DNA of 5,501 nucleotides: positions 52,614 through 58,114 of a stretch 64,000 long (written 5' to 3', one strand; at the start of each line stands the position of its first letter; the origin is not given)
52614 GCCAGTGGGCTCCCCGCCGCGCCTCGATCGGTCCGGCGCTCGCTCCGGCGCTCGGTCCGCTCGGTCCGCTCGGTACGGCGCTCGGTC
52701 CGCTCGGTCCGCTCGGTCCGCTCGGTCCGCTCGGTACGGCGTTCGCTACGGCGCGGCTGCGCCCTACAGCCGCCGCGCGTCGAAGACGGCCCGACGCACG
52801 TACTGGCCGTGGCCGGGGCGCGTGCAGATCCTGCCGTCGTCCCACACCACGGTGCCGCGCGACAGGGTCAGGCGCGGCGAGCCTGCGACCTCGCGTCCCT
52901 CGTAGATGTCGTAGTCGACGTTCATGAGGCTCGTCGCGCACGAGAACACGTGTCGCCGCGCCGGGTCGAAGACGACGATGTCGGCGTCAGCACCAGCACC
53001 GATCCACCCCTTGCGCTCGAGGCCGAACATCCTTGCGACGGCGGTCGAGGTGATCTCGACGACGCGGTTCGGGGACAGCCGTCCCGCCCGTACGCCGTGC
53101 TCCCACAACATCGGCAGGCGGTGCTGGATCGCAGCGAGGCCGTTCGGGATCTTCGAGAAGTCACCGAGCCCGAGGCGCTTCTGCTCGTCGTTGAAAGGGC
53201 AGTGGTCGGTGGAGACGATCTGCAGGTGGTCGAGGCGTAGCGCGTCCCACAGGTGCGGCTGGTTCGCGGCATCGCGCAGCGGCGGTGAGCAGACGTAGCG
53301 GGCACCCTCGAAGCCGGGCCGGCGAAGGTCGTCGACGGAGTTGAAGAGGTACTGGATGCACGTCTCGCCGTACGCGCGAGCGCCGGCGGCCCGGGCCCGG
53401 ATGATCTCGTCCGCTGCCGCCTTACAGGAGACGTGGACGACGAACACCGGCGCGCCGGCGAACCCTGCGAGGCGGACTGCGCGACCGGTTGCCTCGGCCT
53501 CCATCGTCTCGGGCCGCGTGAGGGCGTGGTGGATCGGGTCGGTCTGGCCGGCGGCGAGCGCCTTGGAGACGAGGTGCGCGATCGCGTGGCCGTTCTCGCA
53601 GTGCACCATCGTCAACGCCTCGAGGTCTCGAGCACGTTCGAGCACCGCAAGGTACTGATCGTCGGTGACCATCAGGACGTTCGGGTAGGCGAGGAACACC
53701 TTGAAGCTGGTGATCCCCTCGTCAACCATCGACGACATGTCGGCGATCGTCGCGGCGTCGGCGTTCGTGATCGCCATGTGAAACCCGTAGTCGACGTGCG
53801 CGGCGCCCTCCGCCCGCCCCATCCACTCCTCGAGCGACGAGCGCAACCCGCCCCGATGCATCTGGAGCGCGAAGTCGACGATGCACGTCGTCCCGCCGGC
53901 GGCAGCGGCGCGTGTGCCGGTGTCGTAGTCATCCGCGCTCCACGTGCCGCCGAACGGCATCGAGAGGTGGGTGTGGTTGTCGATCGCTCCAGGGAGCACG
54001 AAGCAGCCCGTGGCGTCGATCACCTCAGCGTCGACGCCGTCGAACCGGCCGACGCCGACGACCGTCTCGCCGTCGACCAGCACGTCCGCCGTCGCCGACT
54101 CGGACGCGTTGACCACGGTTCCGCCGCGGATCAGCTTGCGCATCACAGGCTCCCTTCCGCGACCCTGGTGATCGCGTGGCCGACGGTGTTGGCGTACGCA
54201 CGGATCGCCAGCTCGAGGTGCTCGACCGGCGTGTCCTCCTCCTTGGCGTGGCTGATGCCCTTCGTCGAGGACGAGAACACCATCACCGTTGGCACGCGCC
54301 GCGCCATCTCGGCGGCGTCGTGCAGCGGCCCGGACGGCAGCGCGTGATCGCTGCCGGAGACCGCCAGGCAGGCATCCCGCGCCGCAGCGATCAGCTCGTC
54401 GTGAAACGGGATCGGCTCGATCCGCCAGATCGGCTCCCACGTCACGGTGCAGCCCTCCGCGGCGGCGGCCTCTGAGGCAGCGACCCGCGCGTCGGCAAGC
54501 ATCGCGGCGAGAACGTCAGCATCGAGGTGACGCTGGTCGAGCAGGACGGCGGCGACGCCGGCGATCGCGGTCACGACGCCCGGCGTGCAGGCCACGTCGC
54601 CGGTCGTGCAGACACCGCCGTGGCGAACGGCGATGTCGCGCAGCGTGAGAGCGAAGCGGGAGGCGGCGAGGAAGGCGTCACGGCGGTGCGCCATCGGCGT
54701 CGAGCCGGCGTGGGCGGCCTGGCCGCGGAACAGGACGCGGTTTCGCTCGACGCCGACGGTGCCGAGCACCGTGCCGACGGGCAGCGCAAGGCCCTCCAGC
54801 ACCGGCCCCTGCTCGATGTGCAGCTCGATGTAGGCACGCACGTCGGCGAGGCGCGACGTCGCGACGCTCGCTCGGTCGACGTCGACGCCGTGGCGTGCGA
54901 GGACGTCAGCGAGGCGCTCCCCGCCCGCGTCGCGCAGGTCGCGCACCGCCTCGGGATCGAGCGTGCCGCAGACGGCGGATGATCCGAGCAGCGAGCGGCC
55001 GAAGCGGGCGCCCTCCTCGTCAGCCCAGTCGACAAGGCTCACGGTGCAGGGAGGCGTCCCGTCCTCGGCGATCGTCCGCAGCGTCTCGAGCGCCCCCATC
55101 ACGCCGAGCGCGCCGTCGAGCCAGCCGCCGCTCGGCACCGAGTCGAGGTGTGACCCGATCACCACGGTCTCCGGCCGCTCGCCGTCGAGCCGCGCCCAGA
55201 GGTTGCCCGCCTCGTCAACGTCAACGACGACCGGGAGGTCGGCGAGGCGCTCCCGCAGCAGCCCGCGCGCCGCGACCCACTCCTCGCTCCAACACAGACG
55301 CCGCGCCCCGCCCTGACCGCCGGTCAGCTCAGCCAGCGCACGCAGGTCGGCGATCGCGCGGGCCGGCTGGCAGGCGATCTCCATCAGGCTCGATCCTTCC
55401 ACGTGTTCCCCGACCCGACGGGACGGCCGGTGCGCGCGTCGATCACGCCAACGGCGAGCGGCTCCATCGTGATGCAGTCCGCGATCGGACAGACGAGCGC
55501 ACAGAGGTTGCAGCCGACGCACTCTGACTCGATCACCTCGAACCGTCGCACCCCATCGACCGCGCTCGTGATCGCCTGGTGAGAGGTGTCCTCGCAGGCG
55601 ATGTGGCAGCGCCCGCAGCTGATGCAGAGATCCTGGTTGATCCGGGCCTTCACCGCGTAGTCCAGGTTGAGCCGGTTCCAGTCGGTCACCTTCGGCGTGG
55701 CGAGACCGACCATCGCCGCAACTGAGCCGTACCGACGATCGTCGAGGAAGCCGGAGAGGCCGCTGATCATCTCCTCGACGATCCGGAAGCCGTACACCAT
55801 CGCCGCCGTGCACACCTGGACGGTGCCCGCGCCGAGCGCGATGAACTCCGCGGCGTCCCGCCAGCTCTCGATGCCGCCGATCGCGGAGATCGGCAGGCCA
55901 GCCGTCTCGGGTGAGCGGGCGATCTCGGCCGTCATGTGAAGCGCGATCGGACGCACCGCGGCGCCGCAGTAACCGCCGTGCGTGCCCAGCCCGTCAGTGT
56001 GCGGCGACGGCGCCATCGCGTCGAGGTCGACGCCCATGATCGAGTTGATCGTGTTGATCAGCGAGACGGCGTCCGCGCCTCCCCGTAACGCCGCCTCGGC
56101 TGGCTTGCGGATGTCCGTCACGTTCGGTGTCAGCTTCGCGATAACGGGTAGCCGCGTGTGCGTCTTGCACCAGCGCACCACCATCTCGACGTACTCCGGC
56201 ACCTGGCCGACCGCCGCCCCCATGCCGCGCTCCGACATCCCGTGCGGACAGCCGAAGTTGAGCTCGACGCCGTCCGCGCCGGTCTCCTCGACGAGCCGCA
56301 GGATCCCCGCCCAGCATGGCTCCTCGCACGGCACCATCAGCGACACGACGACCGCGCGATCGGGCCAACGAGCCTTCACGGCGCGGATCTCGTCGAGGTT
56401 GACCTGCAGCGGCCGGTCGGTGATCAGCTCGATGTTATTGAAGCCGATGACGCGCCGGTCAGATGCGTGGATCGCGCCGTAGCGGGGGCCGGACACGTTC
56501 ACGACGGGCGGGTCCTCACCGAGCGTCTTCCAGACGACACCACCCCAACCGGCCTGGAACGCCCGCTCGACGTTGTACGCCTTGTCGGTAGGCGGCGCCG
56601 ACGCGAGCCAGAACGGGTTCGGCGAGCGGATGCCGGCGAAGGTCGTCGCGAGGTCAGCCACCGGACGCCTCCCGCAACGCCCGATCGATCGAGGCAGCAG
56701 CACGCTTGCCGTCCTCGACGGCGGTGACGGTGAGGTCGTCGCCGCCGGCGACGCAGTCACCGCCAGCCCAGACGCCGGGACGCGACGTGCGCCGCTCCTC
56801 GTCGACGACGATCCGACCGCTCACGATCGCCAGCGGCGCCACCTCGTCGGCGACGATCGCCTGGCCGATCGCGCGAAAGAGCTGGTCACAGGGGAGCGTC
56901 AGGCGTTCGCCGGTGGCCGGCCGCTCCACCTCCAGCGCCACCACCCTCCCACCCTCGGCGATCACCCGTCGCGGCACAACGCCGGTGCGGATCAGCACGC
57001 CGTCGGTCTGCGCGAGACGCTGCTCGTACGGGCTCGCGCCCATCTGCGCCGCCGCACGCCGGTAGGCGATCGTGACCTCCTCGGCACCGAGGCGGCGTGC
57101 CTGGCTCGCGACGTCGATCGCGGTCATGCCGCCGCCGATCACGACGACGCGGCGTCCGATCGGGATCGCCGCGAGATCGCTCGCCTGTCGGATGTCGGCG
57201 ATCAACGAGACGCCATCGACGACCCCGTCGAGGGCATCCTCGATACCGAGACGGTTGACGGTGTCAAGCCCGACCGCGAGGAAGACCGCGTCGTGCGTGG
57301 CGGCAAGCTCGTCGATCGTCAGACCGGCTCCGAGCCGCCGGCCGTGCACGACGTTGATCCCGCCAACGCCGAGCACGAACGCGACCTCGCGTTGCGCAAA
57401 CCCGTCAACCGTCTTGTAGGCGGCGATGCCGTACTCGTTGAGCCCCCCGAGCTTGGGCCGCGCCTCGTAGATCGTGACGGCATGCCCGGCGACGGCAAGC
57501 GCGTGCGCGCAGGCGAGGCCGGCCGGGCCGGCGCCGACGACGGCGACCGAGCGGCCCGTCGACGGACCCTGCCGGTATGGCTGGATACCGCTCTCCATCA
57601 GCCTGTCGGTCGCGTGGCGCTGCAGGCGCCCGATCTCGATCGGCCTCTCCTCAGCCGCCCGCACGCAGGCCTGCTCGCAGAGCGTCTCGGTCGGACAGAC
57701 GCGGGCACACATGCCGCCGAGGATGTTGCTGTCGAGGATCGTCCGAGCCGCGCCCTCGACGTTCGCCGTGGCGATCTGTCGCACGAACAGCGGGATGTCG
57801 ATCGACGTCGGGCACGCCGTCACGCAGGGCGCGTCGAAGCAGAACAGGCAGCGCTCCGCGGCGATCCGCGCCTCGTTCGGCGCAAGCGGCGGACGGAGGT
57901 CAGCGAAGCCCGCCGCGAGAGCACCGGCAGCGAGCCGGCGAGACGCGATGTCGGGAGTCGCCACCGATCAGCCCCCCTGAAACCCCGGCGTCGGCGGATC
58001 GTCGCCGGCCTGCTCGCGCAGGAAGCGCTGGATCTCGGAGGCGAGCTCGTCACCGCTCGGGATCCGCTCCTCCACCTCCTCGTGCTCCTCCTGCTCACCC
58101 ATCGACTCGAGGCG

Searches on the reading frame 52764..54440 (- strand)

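Call 52: search_protein_families(library=pfam, proteins=[window:52764-54440:-], max_evalue=0.00001)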
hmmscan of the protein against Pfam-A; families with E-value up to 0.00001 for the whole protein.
window:52764-54440:- (558 aa): 2 families
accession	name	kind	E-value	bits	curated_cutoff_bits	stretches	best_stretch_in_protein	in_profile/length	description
PF01979.26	Amidohydro_1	-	2.1e-18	67.1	25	1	147-531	1-344/345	Amidohydrolase family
PF07969.17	Amidohydro_3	-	2.1e-13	51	29.7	1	453-529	405-468/472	Amidohydrolase family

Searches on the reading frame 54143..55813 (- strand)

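Call 52: search_protein_families(library=pfam, proteins=[window:54143-55813:-], max_evalue=0.00001)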
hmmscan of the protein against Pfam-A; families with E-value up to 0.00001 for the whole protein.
window:54143-55813:- (556 aa): 2 families
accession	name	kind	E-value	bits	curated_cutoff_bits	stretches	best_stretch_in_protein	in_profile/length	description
PF01546.33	Peptidase_M20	-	1.1e-23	84.7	24.6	1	219-544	2-204/206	Peptidase family M20/M25/M40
PF04389.22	Peptidase_M28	-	7.6e-11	42.5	21.3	1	204-282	1-77/193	Peptidase family M28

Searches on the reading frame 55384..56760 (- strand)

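Call 52: search_protein_families(library=pfam, proteins=[window:55384-56760:-], max_evalue=0.00001)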
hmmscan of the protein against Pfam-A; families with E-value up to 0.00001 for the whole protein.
window:55384-56760:- (458 aa): 7 families
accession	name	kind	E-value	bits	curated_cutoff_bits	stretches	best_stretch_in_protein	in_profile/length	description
PF01180.27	DHO_dh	-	2.3e-27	96.4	27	1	37-338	2-290/291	Dihydroorotate dehydrogenase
PF14697.11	Fer4_21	-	2.1e-20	73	35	1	372-432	1-59/59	4Fe-4S dicluster domain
PF00037.32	Fer4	-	1.2e-08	34.8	21.1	0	408-425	2-19/24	4Fe-4S binding domain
PF12838.12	Fer4_7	-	9.7e-07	29.6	27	1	379-425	2-49/52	4Fe-4S dicluster domain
PF01207.24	Dus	-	1.2e-06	28.3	20.4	1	153-210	71-129/311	Dihydrouridine synthase (Dus)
PF12797.12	Fer4_2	-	6.9e-06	26.1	24.5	0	408-425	4-21/22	4Fe-4S binding domain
PF12837.12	Fer4_6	-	7.6e-06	26.1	25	0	372-397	2-24/24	4Fe-4S binding domain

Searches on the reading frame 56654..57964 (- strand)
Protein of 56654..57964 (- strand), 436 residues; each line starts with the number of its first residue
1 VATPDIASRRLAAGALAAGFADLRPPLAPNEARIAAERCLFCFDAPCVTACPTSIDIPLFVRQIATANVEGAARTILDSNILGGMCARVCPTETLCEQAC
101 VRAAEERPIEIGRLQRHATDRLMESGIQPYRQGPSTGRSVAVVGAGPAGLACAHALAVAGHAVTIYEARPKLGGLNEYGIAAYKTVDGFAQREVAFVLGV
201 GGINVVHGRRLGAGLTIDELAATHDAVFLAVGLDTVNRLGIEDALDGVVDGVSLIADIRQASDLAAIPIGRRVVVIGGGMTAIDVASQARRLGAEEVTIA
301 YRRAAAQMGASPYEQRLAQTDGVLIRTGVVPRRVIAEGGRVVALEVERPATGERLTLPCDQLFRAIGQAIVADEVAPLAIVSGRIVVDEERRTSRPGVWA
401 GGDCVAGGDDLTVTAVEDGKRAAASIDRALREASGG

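Call 52: search_protein_families(library=pfam, proteins=[window:56654-57964:-], max_evalue=0.00001)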
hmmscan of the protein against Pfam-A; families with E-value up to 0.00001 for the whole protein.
window:56654-57964:- (436 aa): 7 families
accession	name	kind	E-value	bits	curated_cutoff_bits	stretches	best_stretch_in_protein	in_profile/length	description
PF07992.20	Pyr_redox_2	-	1.9e-34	119.9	26.1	1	139-419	2-291/291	Pyridine nucleotide-disulphide oxidoreductase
PF14691.11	Fer4_20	-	1.1e-33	115.9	25.8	1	20-126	5-112/113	Dihydroprymidine dehydrogenase domain II, 4Fe-4S cluster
PF00070.33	Pyr_redox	-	2.5e-12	47.6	22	1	272-346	1-79/82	Pyridine nucleotide-disulphide oxidoreductase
PF13450.12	NAD_binding_8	-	1.6e-09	38.3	21.9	1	142-174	1-33/68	NAD(P)-binding Rossmann-like domain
PF13738.12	Pyr_redox_3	-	1.2e-07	31.7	30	0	142-168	2-29/305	Pyridine nucleotide-disulphide oxidoreductase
PF01593.30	Amino_oxidase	-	6e-06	26.2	19.8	1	148-174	2-28/443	Flavin containing amine oxidoreductase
PF01266.30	DAO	-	9.6e-06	25.8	27.9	1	140-173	2-35/353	FAD dependent oxidoreductase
